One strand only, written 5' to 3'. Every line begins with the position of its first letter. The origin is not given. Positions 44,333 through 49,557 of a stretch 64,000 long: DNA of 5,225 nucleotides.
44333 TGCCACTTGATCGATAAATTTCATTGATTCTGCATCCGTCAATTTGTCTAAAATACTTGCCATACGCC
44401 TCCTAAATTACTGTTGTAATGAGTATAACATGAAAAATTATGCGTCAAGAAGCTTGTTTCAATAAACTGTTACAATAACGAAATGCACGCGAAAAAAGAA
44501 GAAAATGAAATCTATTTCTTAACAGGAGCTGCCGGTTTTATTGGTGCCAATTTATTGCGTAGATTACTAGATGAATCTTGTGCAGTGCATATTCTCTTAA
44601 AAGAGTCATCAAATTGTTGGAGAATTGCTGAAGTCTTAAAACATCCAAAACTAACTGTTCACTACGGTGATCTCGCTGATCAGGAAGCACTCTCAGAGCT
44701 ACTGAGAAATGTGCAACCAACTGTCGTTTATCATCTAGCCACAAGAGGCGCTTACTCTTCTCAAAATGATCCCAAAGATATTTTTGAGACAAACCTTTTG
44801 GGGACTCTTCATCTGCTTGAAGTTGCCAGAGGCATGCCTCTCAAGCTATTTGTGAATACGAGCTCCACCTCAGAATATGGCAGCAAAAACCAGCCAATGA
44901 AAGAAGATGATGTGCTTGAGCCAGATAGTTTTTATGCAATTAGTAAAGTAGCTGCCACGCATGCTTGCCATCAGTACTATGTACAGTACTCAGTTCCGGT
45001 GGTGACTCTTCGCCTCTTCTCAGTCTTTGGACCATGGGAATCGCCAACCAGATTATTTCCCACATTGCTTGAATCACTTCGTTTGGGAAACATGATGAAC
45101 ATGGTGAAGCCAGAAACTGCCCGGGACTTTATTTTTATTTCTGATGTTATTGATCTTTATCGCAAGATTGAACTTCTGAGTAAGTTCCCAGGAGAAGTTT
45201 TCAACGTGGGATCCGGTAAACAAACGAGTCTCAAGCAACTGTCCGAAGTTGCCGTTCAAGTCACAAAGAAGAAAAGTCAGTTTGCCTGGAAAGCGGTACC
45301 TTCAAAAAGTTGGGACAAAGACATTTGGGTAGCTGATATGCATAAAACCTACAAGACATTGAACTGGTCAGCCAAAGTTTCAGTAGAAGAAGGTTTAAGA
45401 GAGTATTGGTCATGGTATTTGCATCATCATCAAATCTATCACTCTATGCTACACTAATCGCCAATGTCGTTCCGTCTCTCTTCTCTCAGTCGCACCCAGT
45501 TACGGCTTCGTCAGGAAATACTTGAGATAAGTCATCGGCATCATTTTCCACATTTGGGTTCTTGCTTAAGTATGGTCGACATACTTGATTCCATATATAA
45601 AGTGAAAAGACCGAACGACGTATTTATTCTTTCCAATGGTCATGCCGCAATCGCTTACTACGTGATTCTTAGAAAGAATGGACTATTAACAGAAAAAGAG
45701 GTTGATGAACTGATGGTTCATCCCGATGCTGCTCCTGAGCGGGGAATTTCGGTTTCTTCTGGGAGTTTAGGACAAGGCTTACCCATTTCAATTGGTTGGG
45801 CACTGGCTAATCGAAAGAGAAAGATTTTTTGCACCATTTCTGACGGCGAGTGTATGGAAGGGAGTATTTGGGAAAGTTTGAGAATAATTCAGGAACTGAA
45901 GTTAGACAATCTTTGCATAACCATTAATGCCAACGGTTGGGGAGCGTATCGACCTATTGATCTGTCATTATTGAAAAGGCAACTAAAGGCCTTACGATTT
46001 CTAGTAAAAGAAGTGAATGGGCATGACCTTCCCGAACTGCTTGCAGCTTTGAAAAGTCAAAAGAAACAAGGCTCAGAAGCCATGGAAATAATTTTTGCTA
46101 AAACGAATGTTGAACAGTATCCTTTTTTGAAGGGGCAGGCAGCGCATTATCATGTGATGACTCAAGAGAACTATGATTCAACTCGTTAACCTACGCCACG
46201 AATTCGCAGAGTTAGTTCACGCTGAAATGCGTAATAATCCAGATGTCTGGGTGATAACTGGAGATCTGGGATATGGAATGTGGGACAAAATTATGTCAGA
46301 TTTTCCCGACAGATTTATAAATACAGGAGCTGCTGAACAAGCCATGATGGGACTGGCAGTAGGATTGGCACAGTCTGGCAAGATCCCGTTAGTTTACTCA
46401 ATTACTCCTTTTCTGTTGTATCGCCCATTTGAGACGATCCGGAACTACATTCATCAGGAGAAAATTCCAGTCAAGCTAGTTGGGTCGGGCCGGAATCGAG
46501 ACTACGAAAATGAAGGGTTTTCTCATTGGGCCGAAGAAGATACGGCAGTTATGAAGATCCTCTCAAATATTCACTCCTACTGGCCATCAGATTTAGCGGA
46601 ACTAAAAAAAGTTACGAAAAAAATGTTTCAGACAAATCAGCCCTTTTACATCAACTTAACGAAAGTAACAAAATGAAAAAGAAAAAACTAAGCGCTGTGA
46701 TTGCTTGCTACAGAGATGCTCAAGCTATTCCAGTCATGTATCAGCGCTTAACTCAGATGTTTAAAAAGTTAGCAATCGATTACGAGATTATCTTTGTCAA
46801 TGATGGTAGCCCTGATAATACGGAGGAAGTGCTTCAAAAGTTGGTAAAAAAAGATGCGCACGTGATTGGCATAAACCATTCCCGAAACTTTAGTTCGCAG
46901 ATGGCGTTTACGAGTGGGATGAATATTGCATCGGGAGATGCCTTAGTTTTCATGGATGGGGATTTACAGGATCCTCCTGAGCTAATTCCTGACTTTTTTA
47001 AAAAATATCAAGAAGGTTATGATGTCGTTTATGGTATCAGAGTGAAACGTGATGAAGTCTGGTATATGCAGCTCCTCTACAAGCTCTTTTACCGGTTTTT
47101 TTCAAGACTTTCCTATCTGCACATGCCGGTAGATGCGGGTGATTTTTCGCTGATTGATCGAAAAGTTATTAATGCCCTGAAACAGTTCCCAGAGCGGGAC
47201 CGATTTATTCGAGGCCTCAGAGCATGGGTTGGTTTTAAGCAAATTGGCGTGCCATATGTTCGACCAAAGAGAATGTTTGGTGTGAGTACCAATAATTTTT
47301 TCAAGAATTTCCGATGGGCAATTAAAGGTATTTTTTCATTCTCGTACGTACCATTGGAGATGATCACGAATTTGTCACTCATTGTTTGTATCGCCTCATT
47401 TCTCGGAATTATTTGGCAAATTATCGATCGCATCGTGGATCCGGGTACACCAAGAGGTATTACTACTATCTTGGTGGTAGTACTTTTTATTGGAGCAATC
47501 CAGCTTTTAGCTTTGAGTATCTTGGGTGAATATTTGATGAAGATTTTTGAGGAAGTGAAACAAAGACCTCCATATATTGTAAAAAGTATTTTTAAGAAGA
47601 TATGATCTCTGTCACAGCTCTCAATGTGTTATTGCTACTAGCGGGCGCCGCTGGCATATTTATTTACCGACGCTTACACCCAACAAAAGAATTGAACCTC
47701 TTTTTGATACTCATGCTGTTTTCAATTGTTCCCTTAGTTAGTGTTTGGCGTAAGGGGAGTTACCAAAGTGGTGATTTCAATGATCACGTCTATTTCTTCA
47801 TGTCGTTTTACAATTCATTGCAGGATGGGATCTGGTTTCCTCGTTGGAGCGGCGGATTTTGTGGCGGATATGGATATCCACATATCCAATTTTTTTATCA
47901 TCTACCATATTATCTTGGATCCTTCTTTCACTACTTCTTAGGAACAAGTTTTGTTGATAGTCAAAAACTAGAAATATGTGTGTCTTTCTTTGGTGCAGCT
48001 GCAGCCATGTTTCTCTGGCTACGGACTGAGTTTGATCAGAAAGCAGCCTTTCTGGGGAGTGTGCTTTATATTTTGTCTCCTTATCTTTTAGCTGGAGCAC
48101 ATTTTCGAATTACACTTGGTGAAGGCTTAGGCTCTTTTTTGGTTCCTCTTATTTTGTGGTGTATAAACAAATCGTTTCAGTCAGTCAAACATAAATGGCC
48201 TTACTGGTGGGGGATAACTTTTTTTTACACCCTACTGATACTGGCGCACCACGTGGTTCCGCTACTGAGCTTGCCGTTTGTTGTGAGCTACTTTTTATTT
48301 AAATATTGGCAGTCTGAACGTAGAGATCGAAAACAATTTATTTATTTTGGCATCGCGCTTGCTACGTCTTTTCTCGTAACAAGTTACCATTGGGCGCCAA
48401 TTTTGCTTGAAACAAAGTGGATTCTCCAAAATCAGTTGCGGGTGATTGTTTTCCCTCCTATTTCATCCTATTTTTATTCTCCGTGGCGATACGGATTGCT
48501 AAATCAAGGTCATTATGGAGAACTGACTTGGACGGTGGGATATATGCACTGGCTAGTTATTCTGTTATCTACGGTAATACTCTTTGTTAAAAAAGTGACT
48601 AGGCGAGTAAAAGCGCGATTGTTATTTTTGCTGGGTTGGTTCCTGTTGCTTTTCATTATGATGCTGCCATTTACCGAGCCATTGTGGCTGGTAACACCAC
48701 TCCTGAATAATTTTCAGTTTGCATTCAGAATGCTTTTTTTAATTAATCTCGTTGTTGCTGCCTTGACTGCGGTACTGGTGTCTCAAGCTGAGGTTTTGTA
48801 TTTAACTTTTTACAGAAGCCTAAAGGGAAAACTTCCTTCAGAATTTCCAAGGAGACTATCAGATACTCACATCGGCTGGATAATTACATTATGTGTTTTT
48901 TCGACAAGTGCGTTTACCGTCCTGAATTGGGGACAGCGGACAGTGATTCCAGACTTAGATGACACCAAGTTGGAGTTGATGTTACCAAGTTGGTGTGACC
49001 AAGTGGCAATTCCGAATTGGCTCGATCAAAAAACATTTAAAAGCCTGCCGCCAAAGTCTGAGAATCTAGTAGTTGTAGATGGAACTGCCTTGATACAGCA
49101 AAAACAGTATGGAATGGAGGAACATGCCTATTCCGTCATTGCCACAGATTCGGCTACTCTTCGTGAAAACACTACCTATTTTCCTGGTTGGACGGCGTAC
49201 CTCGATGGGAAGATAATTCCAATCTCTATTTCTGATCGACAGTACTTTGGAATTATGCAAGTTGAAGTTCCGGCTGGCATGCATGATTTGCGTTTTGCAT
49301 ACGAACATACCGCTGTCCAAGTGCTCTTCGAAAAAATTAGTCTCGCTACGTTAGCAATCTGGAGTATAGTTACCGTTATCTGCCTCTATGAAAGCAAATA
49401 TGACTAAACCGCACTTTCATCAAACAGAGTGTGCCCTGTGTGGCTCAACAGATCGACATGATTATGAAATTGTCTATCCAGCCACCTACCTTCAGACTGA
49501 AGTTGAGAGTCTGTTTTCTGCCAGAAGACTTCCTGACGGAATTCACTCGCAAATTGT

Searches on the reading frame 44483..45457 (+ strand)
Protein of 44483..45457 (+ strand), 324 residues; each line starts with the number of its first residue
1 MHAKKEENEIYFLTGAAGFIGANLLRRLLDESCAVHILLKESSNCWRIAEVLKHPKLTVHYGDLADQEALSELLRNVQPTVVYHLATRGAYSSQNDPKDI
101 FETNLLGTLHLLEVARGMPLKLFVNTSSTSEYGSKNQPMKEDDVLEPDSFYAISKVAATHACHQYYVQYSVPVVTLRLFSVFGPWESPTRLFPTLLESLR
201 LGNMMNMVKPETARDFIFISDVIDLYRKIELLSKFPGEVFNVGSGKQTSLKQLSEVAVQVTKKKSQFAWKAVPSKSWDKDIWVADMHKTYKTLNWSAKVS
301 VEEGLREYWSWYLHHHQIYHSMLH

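Call 13: search_protein_families(library=ncbifam, proteins=[window:44483-45457:+], max_evalue=0.01)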
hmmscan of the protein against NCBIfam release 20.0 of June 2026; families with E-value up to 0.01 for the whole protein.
window:44483-45457:+ (324 aa): 38 families (the best 25 are shown)
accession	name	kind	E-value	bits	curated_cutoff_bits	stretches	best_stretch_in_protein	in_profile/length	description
TIGR01181.1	dTDP_gluc_dehyt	equivalog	2.3e-39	135.4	365.1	1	12-319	3-318/321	dTDP-glucose 4,6-dehydratase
TIGR04180.1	EDH_00030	hypoth_equivalog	1.7e-38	132.4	475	1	12-298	2-295/297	NAD-dependent 4,6-dehydratase LegB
TIGR01179.1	galE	equivalog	1.6e-32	112.7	262.3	2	13-184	4-179/332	UDP-glucose 4-epimerase GalE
TIGR02197.1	heptose_epim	equivalog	1.5e-29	103.2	274.6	1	13-314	3-315/316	ADP-glyceromanno-heptose 6-epimerase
TIGR02622.1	CDP_4_6_dhtase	equivalog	3e-24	85.8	278.45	1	11-316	7-334/352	CDP-glucose 4,6-dehydratase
NF007490.0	PRK10084.1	subfamily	1.6e-22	80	649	2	12-118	4-114/361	dTDP-glucose 4,6-dehydratase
TIGR01472.1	gmd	equivalog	1.1e-20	74.2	415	1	10-263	2-270/342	GDP-mannose 4,6-dehydratase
NF007582.0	PRK10217.1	equivalog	1.9e-20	73.2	698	1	12-317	5-336/355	dTDP-glucose 4,6-dehydratase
NF007956.0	PRK10675.1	subfamily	2e-18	66.6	394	2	12-164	4-162/338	UDP-glucose 4-epimerase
TIGR03466.1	HpnA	hypoth_equivalog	2.1e-17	63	367.65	1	12-175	4-164/327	hopanoid-associated sugar epimerase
NF052578.1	StrlDmthSdmBMthl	equivalog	1.1e-16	61.5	600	1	13-253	5-237/328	sterol demethylase protein SdmB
NF011728.1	PRK15181.1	equivalog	5e-16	58.6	760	1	11-321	18-346/348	Vi polysaccharide biosynthesis UDP-N-acetylglucosaminuronic acid C-4 epimerase TviC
NF043036.1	ErythonDh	equivalog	7e-16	58.3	325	1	13-178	5-176/321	D-erythronate dehydrogenase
NF047922.1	GDPFucSynFcl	equivalog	8.2e-16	58.3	500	1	12-317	6-306/308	GDP-L-fucose synthase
NF008360.0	PRK11150.1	equivalog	3.4e-12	46.2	452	1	12-312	3-306/310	ADP-glyceromanno-heptose 6-epimerase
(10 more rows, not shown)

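Call 94: search_protein_families(library=pfam, proteins=[window:44483-45457:+], max_evalue=0.001)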
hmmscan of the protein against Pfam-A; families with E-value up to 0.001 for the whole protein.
window:44483-45457:+ (324 aa): 9 families
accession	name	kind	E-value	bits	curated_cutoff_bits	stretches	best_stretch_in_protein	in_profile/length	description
PF16363.11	GDP_Man_Dehyd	-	1e-50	173.6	27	1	13-307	2-331/332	GDP-mannose 4,6 dehydratase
PF01370.27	Epimerase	-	6.3e-49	167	20.9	1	12-243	2-240/240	NAD dependent epimerase/dehydratase family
PF01073.25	3Beta_HSD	-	1.2e-14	54.5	22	1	13-223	2-222/280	3-beta hydroxysteroid dehydrogenase/isomerase family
PF02719.21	Polysacc_synt_2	-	1.3e-11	44.7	20.2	1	13-265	3-251/293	Polysaccharide biosynthesis protein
PF07993.18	NAD_binding_4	-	1.4e-11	44.5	20.1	1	13-186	1-210/258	Male sterility protein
PF04321.23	RmlD_sub_bind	-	6.5e-10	39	27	1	13-205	5-173/287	RmlD substrate binding domain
PF13460.12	NAD_binding_10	-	6.2e-07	29.9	27.2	1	15-137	1-107/184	NAD(P)H-binding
PF05368.20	NmrA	-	0.00015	21.9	27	1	13-78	7-71/298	NmrA-like family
PF08659.16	KR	-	0.00022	21.7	22.6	1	11-131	3-139/180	KR domain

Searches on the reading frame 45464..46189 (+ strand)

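Call 94: search_protein_families(library=pfam, proteins=[window:45464-46189:+], max_evalue=0.001)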
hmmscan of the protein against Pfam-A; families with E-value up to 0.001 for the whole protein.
window:45464-46189:+ (241 aa): 3 families
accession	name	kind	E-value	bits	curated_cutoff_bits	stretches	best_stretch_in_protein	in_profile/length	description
PF00456.26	Transketolase_N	-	1.2e-11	44.6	22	1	30-202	24-232/334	Transketolase, thiamine diphosphate binding domain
PF13292.11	DXP_synthase_N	-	1e-09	38.5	21.2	1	7-161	17-175/274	1-deoxy-D-xylulose-5-phosphate synthase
PF02775.26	TPP_enzyme_C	-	3.1e-05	24.3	21.9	1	98-162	26-88/151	Thiamine pyrophosphate enzyme, C-terminal TPP binding domain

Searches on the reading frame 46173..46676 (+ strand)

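Call 94: search_protein_families(library=pfam, proteins=[window:46173-46676:+], max_evalue=0.001)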
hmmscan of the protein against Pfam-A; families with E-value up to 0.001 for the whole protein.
window:46173-46676:+ (167 aa): 1 family
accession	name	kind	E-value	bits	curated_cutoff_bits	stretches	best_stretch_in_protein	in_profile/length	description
PF02779.29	Transket_pyr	-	1.3e-20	74.2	27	1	6-164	4-169/174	Transketolase, pyrimidine binding domain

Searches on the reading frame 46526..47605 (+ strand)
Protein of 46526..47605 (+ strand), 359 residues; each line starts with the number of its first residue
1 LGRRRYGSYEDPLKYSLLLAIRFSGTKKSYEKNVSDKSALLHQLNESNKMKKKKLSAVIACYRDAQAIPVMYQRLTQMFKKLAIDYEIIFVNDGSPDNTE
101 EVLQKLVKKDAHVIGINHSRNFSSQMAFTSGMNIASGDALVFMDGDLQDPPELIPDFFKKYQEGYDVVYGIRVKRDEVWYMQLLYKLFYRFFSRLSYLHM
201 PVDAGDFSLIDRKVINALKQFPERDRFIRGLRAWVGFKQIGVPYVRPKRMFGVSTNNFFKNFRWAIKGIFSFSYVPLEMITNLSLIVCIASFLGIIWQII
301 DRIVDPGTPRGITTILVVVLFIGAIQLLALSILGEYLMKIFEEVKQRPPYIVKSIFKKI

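Call 6: search_protein_families(library=pfam, proteins=[window:46526-47605:+], max_evalue=0.01)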
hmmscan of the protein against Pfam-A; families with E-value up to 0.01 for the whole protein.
window:46526-47605:+ (359 aa): 2 families
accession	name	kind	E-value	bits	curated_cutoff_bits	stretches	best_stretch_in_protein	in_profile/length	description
PF00535.33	Glycos_transf_2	-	6e-27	95.1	23.3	1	56-216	1-165/168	Glycosyl transferase family 2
PF10111.15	Glyco_tranf_2_2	-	2.7e-07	30.8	27.3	1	58-146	2-91/276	Glycosyltransferase like family 2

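Call 13: search_protein_families(library=ncbifam, proteins=[window:46526-47605:+], max_evalue=0.01)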
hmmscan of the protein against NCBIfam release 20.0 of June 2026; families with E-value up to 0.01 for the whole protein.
window:46526-47605:+ (359 aa): 15 families
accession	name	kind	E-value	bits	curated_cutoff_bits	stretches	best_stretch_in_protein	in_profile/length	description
NF047588.1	GlcsyltransPgfSStrep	equivalog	2.6e-74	250.2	500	1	54-353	2-303/308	glycosyltransferase PgfS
NF007986.1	PRK10714.1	equivalog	1.1e-45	156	529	1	51-357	4-313/316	undecaprenyl-phosphate 4-deoxy-4-formamido-L-arabinose transferase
TIGR03937.1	PgaC_IcaA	equivalog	1.7e-14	53.7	422.3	1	37-146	30-135/407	poly-beta-1,6-N-acetyl-D-glucosamine synthase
NF041875.1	EPS_EpsD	equivalog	1.7e-10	40.8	370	1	55-169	1-112/325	exopolysaccharide biosynthesis glycosyltransferase EpsD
NF007482.0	PRK10073.1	equivalog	3.5e-10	39.4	423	1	51-153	4-102/334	glycosyltransferase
TIGR04283.1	glyco_like_mftF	equivalog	2.7e-09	36.9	182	1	55-223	1-156/221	TIGR04283 family arsenosugar biosynthesis glycosyltransferase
NF038302.1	EPS_HpsE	equivalog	1.7e-07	30.6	300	1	55-147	3-97/307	hormogonium polysaccharide biosynthesis glycosyltransferase HpsE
NF050050.1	ProtGlycPglI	equivalog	3.8e-07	29.8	500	1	53-171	2-118/306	GalNAc(5)-diNAcBac-PP-undecaprenol beta-1,3-glucosyltransferase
NF047683.1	TeichurnBiosyTuaG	equivalog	1.4e-05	24.9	400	1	72-148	22-98/252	teichuronic acid biosynthesis protein TuaG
NF041394.1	GtaseAglG_Halo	equivalog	2.8e-05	23.5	440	1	65-170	12-116/304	glucosyl-dolichyl phosphate glucuronosyltransferase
NF041391.1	DPhHxTase_Halo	equivalog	3e-05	23.1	375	1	62-175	4-107/213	dolichyl-phosphate hexose transferase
NF010496.0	PRK13915.1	equivalog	0.0008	18.6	262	1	37-151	17-131/307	glucosyl-3-phosphoglycerate synthase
TIGR03965.1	mycofact_glyco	equivalog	0.00093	18.2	280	1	73-148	90-166/467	mycofactocin biosynthesis glycosyltransferase MftF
TIGR04009.1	wcaE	equivalog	0.00097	18.5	369.2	1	55-144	3-90/248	colanic acid biosynthesis glycosyltransferase WcaE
NF038299.1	EPS_HpsN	equivalog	0.0072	15.3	425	1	54-167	2-112/317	hormogonium polysaccharide biosynthesis glycosyltransferase HpsN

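Call 45: search_solved_structures(query=window:46670-47602:+, max_evalue=0.001)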
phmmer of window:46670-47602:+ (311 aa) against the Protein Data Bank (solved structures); distinct sequences matched with E-value up to 0.001: 10.
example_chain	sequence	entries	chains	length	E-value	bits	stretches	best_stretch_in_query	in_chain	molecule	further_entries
5ekp_C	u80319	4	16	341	4.6e-74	252.8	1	6-307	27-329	Uncharacterized glycosyltransferase sll0501 | Glycosyltransferase sll0501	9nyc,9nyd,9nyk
9nye_A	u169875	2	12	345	4.8e-74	252.7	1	6-307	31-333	Glycosyltransferase sll0501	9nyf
5eke_A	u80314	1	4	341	1.4e-73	251.2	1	6-307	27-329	Uncharacterized glycosyltransferase sll0501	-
9hwj_A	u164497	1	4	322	5.4e-42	147.5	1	5-309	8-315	Undecaprenyl-phosphate 4-deoxy-4-formamido-L-arabinose transferase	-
9bhc_C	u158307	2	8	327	7.1e-37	130.7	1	5-307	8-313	Undecaprenyl-phosphate 4-deoxy-4-formamido-L-arabinose transferase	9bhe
8vxh_A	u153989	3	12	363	1e-36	130.1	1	5-307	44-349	Undecaprenyl-phosphate 4-deoxy-4-formamido-L-arabinose transferase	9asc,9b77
5mlz_A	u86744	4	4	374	5e-15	58.9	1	5-130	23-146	Dolichol monophosphate mannose synthase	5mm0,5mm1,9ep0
5hea_A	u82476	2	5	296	2.7e-05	27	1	27-98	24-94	Putative glycosyltransferase (GalT1)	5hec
3bcv_A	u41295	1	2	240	3.3e-05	26.7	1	10-100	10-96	Putative glycosyltransferase protein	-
6p61_A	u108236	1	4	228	0.00033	23.4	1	5-118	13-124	Glycosyltransferase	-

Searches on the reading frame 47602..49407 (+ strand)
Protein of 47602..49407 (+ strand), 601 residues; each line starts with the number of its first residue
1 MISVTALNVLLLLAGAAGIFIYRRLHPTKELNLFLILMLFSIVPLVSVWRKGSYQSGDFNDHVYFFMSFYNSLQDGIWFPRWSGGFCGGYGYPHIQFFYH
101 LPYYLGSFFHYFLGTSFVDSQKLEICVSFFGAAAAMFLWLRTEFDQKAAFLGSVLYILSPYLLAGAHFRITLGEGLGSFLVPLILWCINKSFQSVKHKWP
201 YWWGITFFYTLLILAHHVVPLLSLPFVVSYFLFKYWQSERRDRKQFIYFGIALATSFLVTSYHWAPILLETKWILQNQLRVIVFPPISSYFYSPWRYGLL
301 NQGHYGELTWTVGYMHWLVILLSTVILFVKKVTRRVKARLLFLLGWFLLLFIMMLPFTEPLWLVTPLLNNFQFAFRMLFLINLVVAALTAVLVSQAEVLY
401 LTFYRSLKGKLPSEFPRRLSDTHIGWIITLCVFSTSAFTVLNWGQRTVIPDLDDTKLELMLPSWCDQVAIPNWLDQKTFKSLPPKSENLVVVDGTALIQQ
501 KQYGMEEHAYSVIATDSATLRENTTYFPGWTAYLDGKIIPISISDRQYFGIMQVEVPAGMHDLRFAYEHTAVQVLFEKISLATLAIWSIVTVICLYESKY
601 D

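Call 6: search_protein_families(library=pfam, proteins=[window:47602-49407:+], max_evalue=0.01)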
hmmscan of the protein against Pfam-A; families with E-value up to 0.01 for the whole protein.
window:47602-49407:+ (601 aa): 0 families

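Call 13: search_protein_families(library=ncbifam, proteins=[window:47602-49407:+], max_evalue=0.01)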
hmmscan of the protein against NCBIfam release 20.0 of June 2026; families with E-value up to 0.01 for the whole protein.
window:47602-49407:+ (601 aa): 0 families

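Call 47: search_solved_structures(query=window:47602-49407:+, max_evalue=1)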
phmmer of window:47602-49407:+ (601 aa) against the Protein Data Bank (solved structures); distinct sequences matched with E-value up to 1: 0.

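Call 82: search_protein_families(library=pfam, alignment_id=A3, max_evalue=1)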
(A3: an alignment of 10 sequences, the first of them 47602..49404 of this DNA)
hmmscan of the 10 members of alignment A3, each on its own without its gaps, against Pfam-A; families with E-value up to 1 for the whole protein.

A. member 1, window:47602-49404:+ (601 aa): 2 families
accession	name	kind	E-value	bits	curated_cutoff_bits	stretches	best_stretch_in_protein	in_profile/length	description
PF15086.11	UPF0542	-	0.016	15.5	27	0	206-245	18-54/68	Uncharacterised protein family UPF0542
PF14015.11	DUF4231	-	0.097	13.6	24.7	0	369-409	11-37/103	Protein of unknown function (DUF4231)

B. families by the number of members that match (of 10 scanned): 9 families
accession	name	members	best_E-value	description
PF10131.15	PTPS_related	8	1.6e-19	6-pyruvoyl-tetrahydropterin synthase related domain; membrane protein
PF09586.16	YfhO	3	1.4e-08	Bacterial membrane protein YfhO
PF13231.12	PMT_2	3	3.9e-05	Dolichyl-phosphate-mannose-protein mannosyltransferase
PF24377.1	DUF7533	2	0.00029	Family of unknown function (DUF7533)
PF11847.13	GT-C_AftD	2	0.0017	Alpha-(1->3)-arabinofuranosyltransferase, N-terminal GT-C domain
PF17996.7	CE2_N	1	0.005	Carbohydrate esterase 2 N-terminal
PF15086.11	UPF0542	1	0.016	Uncharacterised protein family UPF0542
PF13567.11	DUF4131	1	0.092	Domain of unknown function (DUF4131)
PF14015.11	DUF4231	1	0.097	Protein of unknown function (DUF4231)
